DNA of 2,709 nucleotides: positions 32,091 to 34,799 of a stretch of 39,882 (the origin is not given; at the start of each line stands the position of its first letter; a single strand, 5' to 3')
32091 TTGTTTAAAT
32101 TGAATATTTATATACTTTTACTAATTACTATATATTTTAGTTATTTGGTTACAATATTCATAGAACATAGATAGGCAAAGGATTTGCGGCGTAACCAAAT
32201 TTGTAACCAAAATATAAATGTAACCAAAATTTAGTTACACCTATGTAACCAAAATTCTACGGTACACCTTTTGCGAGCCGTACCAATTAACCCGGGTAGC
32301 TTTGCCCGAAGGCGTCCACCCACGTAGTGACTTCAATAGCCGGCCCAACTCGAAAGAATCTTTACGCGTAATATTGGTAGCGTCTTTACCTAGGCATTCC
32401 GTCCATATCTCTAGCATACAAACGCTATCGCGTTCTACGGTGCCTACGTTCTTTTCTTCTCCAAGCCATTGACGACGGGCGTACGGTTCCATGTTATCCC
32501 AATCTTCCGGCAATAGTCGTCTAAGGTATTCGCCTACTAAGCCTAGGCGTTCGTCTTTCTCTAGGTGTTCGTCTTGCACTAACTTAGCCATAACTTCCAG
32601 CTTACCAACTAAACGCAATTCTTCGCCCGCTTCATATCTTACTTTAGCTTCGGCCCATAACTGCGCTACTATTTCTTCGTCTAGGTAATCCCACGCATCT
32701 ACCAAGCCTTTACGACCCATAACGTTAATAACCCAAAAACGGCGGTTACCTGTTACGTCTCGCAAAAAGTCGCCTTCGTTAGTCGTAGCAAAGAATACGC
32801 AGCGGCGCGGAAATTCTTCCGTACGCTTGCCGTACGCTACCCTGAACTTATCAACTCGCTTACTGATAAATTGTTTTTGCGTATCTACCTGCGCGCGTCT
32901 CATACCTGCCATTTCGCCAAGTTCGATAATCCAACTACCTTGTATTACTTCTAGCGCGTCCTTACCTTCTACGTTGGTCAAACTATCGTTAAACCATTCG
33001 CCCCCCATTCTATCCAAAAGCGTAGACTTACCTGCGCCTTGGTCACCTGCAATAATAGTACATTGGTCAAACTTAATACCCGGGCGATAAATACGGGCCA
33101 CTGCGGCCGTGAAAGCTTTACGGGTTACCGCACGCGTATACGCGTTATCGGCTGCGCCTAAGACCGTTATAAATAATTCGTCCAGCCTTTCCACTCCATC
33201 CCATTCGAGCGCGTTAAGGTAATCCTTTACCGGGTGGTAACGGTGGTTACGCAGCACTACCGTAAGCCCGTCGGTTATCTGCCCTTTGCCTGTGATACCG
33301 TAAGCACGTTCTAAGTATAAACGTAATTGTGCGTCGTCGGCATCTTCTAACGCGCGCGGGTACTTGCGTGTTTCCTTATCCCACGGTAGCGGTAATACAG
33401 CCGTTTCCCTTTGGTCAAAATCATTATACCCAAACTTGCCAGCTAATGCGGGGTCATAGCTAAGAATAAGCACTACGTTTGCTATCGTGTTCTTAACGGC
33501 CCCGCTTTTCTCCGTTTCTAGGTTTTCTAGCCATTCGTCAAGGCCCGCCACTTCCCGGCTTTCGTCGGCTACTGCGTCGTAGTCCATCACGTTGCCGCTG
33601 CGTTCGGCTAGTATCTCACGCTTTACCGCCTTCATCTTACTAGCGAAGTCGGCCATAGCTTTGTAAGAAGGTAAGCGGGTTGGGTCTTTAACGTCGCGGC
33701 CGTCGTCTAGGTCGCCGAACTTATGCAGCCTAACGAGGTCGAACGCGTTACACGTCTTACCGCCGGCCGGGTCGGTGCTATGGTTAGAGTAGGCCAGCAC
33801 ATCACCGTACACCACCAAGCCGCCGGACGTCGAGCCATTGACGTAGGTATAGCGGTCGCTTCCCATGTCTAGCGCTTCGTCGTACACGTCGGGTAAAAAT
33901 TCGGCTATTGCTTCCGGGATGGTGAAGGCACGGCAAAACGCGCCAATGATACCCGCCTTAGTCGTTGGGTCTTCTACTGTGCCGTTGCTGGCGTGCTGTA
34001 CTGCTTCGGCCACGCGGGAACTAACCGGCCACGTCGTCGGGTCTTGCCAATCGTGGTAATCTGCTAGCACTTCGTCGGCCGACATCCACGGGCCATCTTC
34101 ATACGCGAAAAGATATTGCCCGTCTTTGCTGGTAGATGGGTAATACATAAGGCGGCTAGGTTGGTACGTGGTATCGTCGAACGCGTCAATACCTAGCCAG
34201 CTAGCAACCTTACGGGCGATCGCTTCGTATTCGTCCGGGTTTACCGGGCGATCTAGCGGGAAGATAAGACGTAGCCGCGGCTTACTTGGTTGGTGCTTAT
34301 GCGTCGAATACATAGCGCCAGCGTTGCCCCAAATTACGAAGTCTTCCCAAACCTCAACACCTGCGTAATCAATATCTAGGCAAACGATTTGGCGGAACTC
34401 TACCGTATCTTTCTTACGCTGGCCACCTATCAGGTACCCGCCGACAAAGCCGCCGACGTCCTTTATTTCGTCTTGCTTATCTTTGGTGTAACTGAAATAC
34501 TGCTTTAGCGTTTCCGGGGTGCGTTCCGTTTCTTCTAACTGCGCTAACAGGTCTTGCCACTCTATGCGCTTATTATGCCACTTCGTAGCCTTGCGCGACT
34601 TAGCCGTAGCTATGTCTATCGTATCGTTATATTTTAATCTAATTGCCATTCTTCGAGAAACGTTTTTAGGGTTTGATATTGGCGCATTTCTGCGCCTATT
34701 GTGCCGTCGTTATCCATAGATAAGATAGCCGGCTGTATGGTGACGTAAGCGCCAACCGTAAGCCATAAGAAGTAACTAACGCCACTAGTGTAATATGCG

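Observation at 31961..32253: Dense bidirectional TTT(G/A)GTTAC iteron array flanking an AT-rich core next to the primase/helicase gene (candidate origin)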

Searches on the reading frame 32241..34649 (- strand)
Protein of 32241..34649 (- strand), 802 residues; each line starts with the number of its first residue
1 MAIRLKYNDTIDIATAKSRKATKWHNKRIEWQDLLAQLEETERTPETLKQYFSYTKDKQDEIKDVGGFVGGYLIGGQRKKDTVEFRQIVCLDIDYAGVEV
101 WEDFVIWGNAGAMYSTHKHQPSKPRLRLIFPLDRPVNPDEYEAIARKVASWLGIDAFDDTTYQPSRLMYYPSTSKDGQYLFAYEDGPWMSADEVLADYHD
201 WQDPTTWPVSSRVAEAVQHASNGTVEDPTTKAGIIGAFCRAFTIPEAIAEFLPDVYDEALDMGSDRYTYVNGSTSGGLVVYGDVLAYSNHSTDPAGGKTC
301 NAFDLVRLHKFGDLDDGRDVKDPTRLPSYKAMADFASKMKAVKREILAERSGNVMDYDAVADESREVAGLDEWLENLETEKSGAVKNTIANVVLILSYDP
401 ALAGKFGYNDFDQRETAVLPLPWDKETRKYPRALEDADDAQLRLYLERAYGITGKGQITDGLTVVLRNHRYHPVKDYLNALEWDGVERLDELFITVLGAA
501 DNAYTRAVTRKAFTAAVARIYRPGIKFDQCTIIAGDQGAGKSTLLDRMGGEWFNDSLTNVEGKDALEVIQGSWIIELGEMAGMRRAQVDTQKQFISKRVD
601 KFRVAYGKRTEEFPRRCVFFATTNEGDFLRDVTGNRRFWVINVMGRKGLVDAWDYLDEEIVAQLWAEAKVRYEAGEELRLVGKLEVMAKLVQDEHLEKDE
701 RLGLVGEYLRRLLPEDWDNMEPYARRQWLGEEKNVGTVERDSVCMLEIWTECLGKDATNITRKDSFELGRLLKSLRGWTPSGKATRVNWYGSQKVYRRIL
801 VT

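Call 10: search_protein_families(library=pfam, proteins=[window:32241-34649:-])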
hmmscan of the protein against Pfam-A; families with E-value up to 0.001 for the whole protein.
window:32241-34649:- (802 aa): 3 families
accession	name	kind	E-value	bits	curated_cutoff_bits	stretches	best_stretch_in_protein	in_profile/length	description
PF05272.17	VapE-like_dom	-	1e-76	257.6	25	1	478-695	1-215/217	Virulence-associated protein E-like domain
PF19263.5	DUF5906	-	4.4e-07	31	27.6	1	534-637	2-114/114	Family of unknown function (DUF5906)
PF13555.12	AAA_29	-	0.00049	20.2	27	0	527-546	19-40/61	P-loop containing region of AAA domain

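Call 13: find_related_loci(query=window:32241-34649:-, collection=viral_contigs, flank=4000)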
Query window:32241-34649:- (802 aa) in viral_contigs; peptide patterns used: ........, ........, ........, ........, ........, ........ (x = any residue, [..] = any of these).
24 stretches matched a pattern; 24 encode a relative of the query (tblastn E <= 1e-3); 24 distinct loci.
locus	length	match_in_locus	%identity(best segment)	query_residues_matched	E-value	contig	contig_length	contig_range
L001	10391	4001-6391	45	3-800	0e+0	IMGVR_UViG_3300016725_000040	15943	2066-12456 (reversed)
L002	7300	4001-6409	46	2-799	0e+0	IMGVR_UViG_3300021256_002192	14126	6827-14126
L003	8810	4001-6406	46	1-800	0e+0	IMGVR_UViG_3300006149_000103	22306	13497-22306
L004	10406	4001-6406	46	1-800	0e+0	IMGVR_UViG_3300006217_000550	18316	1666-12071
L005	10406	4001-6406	45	3-799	0e+0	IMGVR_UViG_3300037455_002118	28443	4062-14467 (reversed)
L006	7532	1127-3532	45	3-799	0e+0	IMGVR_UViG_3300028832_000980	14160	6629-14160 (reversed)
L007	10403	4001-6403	46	5-800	0e+0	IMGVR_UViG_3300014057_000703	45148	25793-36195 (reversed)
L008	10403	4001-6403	46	5-800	0e+0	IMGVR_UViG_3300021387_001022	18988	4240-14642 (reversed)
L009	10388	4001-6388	45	5-798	0e+0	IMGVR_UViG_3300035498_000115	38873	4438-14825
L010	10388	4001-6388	45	5-798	0e+0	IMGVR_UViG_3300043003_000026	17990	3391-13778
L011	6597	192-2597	45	3-800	0e+0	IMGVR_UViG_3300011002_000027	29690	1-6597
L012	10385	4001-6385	47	3-798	0e+0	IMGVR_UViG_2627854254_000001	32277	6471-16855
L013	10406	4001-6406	45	3-800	0e+0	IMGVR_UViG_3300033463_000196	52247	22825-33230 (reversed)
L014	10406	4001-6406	45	3-800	0e+0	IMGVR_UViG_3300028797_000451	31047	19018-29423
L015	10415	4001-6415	45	3-801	0e+0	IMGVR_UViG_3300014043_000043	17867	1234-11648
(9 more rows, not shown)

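Call 14: search_dna_similar(query=window:32241-34649:-, collection=phages, mode=protein, max_rows=25)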
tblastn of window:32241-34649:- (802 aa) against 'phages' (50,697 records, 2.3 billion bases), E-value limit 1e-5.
Records with a match: 1106; places in all: 1108; records where one place covers at least 80% of the query: 338.
Best place of each record, by identity: <60% 1106.
By first word of the organism name: Pseudomonas 301; Streptococcus 159; Bacteroides 105; Staphylococcus 97; Xanthomonas 46; Escherichia 36; Bacteriophage 29; Paenibacillus 24; Phocaeicola 24; Rhodobacter 23; and 73 more.
By host as written in the record: Pseudomonas aeruginosa 117; - 86; Pseudomonas aeruginosa PAO1 86; Staphylococcus aureus 38; Pseudomonas sp. 30; Rhodobacter capsulatus YW1 23; Escherichia coli 18; Xanthomonas oryzae pv. oryzae 14; and 439 more.
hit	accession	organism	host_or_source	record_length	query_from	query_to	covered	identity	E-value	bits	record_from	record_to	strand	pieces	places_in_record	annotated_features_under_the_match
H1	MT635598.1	Bacteroides phage Bacuni_F1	Bacteroides sp.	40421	1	798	100%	46.5%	0e+0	676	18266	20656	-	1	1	putative primase superfamily of DNA polymerase | putative carbohydrate esterase 4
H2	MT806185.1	Bacteroides phage F4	Bacteroides uniformis MB18-80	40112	1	798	100%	46.5%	0e+0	676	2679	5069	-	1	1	putative primase superfamily of DNA polymerases | putative carbohydrate esterase 4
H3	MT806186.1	Bacteroides phage F2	Bacteroides uniformis MB18-33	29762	1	798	100%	46.5%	0e+0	676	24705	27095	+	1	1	putative primase superfamily of DNA polymerases | putative carbohydrate esterase 4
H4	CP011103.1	Listeria phage LWP01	Listeria weihenstephanensis WS 4560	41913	3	802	100%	45.8%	0e+0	665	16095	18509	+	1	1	phage-like protein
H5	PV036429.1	phage NatCom_19828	human feces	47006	8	798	99%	46.2%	0e+0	669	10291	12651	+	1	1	DNA helicase | hypothetical protein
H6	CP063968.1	Clostridium phage CWou-2020b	Clostridium botulinum BKT2873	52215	3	798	99%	45.9%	0e+0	685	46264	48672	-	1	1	hypothetical protein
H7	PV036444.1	Clostridium phage NatCom_42228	Clostridium sp. 003024715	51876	11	798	98%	46.2%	0e+0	660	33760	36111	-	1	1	DNA helicase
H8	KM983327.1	Clostridium phage phiCT453A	Clostridium tetani ATCC 453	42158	1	798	100%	45.6%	0e+0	682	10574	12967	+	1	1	virulence-associated E domain-containing protein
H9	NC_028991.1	Clostridium phage phiCT453A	Clostridium tetani ATCC 453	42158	1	798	100%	45.6%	0e+0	682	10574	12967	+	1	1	DNA helicase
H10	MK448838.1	Streptococcus phage Javan100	Streptococcus constellatus 925_SCON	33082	13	799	98%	45.9%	0e+0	640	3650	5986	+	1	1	DNA primase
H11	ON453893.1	Acutalibacter phage Fontainebleau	Acutalibacter muris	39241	3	798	99%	45.1%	0e+0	644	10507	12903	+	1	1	DNA helicase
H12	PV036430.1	phage NatCom_20922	human feces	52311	13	796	98%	45.4%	0e+0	626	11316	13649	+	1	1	DNA helicase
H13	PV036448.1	phage NatCom_34192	human feces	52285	13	796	98%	45.4%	0e+0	626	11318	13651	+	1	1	DNA helicase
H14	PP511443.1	Dulem virus 37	Propithecus coquereli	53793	2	798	99%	44.6%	0e+0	635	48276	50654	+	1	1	virulence associated protein E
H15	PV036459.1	phage IMGVR 517045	human feces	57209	13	799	98%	45.1%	0e+0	660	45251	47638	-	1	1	DNA primase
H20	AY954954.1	Staphylococcus phage 2638A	-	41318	4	798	99%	44.2%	0e+0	643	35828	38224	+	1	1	ORF003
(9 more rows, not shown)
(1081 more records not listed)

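Call 16: get_annotated_region(hit=H1, flank=6000)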
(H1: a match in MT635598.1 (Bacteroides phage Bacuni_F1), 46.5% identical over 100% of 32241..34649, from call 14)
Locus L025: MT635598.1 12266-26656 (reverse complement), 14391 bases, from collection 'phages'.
description: Bacteroides phage Bacuni_F1, complete genome.
organism: Bacteroides phage Bacuni_F1 (NCBI taxid 2759599)
taxonomy: Viruses; Duplodnaviria; Heunggongvirae; Uroviricota; Caudoviricetes
host: Bacteroides sp.; source: -; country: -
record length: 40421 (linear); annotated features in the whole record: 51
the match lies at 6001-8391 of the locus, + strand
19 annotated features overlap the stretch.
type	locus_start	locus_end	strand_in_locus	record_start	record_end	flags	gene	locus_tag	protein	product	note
CDS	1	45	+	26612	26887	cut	-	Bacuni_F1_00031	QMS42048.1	putative CRISPR/Cas system-associated protein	putative CRISPR/Cas system-associated protein Cas4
CDS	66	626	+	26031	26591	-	-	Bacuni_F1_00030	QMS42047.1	hypothetical protein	putative DUF2815, putative phage sRNA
CDS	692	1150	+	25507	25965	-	-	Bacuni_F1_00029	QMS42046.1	hypothetical protein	-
CDS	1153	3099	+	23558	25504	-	-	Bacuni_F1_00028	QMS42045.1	DNA polymerase A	-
CDS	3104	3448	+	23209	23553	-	-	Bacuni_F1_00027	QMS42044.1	hypothetical protein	-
CDS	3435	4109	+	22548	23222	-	-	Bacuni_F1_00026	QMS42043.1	hypothetical protein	putative fimbrial tip protein (DUF1566)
CDS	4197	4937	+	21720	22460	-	-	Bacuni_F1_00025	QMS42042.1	putative DNA (cytosine-5-)-methyltransferase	-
CDS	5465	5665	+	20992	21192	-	-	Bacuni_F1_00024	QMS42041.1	putative DNA (cytosine-5-)-methyltransferase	-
CDS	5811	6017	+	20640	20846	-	-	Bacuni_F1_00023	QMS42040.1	putative carbohydrate esterase 4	-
CDS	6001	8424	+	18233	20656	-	-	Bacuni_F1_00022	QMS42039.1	putative primase superfamily of DNA polymerase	putative primase superfamily of DNA polymerases (VirE)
CDS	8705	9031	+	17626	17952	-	-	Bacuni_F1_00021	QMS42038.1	putative VRR-NUC domain hydrolase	-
CDS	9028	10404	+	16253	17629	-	-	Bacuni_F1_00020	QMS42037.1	putative DEAD/DEAH box helicase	-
CDS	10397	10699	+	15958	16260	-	-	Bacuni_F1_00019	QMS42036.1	hypothetical protein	-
CDS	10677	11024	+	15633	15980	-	-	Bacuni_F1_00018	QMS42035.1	putative HNH endonuclease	-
CDS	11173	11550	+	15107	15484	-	-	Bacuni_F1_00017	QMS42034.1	putative terminase small subunit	putative terminase small subunit (TerS)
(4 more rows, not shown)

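Call 35: search_solved_structures(query=window:32241-34649:-, max_evalue=0.01)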
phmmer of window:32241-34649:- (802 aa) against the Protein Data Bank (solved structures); distinct sequences matched with E-value up to 0.01: 1.
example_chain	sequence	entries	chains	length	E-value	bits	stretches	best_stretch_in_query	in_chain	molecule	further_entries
7pds_A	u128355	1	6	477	2.7e-73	251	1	366-717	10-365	Similar to D. nodosus vapE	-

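Call 48: find_homologous_proteins(query=window:32241-34649:-, max_evalue=1e-50)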
Query window:32241-34649:- (802 aa): 7991 proteins with E <= 1e-50 among 8000 candidates; the best 120 are listed.
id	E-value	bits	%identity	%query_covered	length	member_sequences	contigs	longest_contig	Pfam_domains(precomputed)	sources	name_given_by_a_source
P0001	0.0e+0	1861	100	100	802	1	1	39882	PF19263.6,PF05272.18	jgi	jgi:predicted P-loop ATPase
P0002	0.0e+0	1643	88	100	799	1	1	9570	PF19263.6,PF05272.18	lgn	-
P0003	0.0e+0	1418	76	100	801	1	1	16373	PF19263.6,PF05272.18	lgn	-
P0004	0.0e+0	1399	75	100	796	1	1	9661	PF19263.6,PF05272.18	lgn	-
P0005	0.0e+0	1295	70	100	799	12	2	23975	PF19263.6,PF05272.18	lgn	-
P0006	0.0e+0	1292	69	99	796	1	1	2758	PF19263.6,PF05272.18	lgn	-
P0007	0.0e+0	1286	69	100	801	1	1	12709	PF19263.6,PF05272.18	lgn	-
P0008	0.0e+0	1251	68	99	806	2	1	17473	PF19263.6,PF05272.18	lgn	-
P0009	0.0e+0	1248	67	99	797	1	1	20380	PF05272.18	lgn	-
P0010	0.0e+0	1226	67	99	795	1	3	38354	PF19263.6,PF05272.18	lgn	-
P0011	0.0e+0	1218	66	99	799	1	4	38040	PF19263.6,PF05272.18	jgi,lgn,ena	-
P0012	0.0e+0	1217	66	99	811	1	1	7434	PF19263.6,PF05272.18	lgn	-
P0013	0.0e+0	1208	66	100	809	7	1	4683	PF19263.6,PF05272.18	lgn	-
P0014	0.0e+0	1204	66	99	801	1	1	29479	PF19263.6,PF05272.18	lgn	-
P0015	0.0e+0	1185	64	99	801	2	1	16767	PF19263.6,PF05272.18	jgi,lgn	jgi:predicted P-loop ATPase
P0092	8.9e-297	1005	57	100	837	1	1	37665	PF19263.6,PF05272.18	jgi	-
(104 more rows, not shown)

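Call 49: find_encoding_contigs(protein=P0002, flank=10000, max_places=1)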
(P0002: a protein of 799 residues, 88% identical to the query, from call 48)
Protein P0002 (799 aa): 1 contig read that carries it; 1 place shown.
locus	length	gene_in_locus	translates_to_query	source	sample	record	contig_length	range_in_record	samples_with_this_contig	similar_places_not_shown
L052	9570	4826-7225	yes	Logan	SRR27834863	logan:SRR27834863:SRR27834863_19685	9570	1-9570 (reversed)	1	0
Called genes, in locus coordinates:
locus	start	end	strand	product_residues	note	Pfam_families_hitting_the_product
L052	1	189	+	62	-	?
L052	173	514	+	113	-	-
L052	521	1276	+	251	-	PF10991:Enc34_ssDNA-bd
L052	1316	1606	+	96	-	-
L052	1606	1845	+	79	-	-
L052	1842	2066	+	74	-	-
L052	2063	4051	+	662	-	PF01612:DNA_pol_A_exo1 (faint), PF00476:DNA_pol_A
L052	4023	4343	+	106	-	-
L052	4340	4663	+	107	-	-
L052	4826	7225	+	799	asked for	PF05272:VapE-like_dom, PF19263:DUF5906 (weak)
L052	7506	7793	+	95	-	-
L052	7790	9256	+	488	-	PF00176:SNF2-rel_dom, PF00271:Helicase_C (faint)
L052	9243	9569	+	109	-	?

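Call 50: find_encoding_contigs(protein=P0003, flank=10000, max_places=1)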
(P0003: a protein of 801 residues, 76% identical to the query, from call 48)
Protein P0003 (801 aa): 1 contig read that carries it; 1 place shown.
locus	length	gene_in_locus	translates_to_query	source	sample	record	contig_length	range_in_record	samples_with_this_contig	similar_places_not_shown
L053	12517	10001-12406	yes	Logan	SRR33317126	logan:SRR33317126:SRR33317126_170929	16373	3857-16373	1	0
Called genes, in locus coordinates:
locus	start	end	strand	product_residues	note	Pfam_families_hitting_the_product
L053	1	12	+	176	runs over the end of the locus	-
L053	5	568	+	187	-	-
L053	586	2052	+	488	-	PF00657:Lipase_GDSL (weak), PF13472:Lipase_GDSL_2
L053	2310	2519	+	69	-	-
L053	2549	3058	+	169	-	-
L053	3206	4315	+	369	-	PF10926:DUF2800, PF12705:PDDEXK_1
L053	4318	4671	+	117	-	-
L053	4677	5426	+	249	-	PF10991:Enc34_ssDNA-bd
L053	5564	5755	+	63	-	-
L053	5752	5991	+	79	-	-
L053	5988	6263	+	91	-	-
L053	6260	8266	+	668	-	PF00476:DNA_pol_A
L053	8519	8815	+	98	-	-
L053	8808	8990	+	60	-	-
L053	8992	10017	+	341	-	PF00145:DNA_methylase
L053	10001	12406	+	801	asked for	PF05272:VapE-like_dom, PF19263:DUF5906 (weak)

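Call 51: find_encoding_contigs(protein=P0010, flank=10000, max_places=1)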
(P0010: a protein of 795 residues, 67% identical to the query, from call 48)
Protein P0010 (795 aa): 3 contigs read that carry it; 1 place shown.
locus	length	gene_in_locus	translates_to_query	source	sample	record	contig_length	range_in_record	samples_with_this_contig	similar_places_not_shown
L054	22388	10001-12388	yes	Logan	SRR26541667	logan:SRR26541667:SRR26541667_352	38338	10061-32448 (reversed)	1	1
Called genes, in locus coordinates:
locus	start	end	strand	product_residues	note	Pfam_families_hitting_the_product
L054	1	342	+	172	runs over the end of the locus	-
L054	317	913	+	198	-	-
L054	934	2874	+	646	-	-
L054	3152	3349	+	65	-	-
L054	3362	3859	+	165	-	-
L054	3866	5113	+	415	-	PF10926:DUF2800, PF12705:PDDEXK_1 (weak)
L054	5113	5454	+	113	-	-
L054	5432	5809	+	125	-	-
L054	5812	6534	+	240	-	PF10991:Enc34_ssDNA-bd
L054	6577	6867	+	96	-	-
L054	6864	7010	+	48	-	-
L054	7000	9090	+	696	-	PF00476:DNA_pol_A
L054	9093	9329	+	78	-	-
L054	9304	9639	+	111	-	-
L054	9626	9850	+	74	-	-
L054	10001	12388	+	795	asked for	PF05272:VapE-like_dom, PF19263:DUF5906 (weak)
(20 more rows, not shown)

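Call 69: get_annotated_region(hit=H20, flank=1500)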
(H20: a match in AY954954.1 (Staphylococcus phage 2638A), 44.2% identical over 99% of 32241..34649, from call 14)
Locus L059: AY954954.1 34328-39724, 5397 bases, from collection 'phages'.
description: Bacteriophage 2638A, complete genome.
organism: Staphylococcus phage 2638A (NCBI taxid 320836)
taxonomy: Viruses; Duplodnaviria; Heunggongvirae; Uroviricota; Caudoviricetes; Fibralongavirus; Fibralongavirus fv2638A
host: -; source: -; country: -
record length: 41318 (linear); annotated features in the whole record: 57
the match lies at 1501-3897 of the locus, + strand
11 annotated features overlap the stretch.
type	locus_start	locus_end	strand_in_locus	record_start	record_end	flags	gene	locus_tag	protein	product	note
CDS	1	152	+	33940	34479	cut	-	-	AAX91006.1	ORF019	2638AORF019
CDS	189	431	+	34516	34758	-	-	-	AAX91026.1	ORF051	2638AORF051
CDS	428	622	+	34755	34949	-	-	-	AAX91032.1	ORF063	2638AORF063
CDS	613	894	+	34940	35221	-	-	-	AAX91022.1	ORF040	2638AORF040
CDS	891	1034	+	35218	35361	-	-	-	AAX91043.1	ORF113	2638AORF113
CDS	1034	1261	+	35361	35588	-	-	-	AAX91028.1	ORF054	2638AORF054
CDS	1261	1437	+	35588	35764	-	-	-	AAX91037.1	ORF083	2638AORF083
CDS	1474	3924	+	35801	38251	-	-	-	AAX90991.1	ORF003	2638AORF003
CDS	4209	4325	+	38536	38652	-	-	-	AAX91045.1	ORF152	2638AORF152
CDS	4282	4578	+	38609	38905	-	-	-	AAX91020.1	ORF037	2638AORF037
CDS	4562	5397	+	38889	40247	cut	-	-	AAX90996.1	ORF008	2638AORF008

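Call 70: get_annotated_region(hit=H8, flank=1500)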
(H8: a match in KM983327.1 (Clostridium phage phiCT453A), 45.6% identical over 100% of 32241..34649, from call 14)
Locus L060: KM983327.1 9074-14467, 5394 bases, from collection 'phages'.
description: Clostridium phage phiCT453A, complete genome.
organism: Clostridium phage phiCT453A (NCBI taxid 1567012)
taxonomy: Viruses; Duplodnaviria; Heunggongvirae; Uroviricota; Caudoviricetes
host: Clostridium tetani ATCC 453; source: -; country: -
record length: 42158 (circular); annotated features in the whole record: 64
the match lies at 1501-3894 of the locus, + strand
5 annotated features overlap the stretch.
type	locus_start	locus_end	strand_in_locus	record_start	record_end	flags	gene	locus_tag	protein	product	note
CDS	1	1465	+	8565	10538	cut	-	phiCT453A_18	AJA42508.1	DNA polymerase I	-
CDS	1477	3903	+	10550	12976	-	-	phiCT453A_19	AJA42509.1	virulence-associated E domain-containing protein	phage, virulence-associated E domain-containing protein, COG5545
CDS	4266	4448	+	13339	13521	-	-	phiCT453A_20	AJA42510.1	VRR-NUC domain-containing protein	-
CDS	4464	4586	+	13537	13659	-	-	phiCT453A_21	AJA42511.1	hypothetical protein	-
CDS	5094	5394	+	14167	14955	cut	-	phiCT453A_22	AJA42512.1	DEAD/DEAH box helicase and SNF2 domain-containing protein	DEAD/DEAH box helicase and SNF2 domain-containing protein, COG0553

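Call 71: get_annotated_region(hit=H4, flank=1500)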
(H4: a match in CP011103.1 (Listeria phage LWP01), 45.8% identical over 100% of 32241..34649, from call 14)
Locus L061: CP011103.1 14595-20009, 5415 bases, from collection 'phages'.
description: Listeria phage LWP01, complete genome.
organism: Listeria phage LWP01 (NCBI taxid 1633782)
taxonomy: Viruses; Duplodnaviria; Heunggongvirae; Uroviricota; Caudoviricetes
host: Listeria weihenstephanensis WS 4560; source: -; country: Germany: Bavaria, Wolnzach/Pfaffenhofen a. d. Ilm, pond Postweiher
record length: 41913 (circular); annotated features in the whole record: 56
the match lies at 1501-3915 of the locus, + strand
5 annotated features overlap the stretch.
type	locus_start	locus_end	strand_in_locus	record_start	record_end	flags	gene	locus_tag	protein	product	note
CDS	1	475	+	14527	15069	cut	-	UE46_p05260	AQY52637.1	hypothetical protein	COORDINATES:ab initio prediction:GeneMarkS+; Derived by automated computational analysis using gene prediction method: ...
CDS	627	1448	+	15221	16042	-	-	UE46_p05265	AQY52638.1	hypothetical protein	EXISTENCE:similar to AA sequence:RefSeq:WP_010780034.1; Derived by automated computational analysis using gene ...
CDS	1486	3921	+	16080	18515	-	-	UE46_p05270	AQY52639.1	phage-like protein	EXISTENCE:similar to AA sequence:RefSeq:WP_012582179.1; Derived by automated computational analysis using gene ...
CDS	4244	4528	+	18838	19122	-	-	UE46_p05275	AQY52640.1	type VI secretion protein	EXISTENCE:similar to AA sequence:RefSeq:WP_012582178.1; Derived by automated computational analysis using gene ...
CDS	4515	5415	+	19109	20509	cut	-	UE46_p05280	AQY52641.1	DEAD/DEAH box helicase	EXISTENCE:similar to AA sequence:RefSeq:WP_012582177.1; Derived by automated computational analysis using gene ...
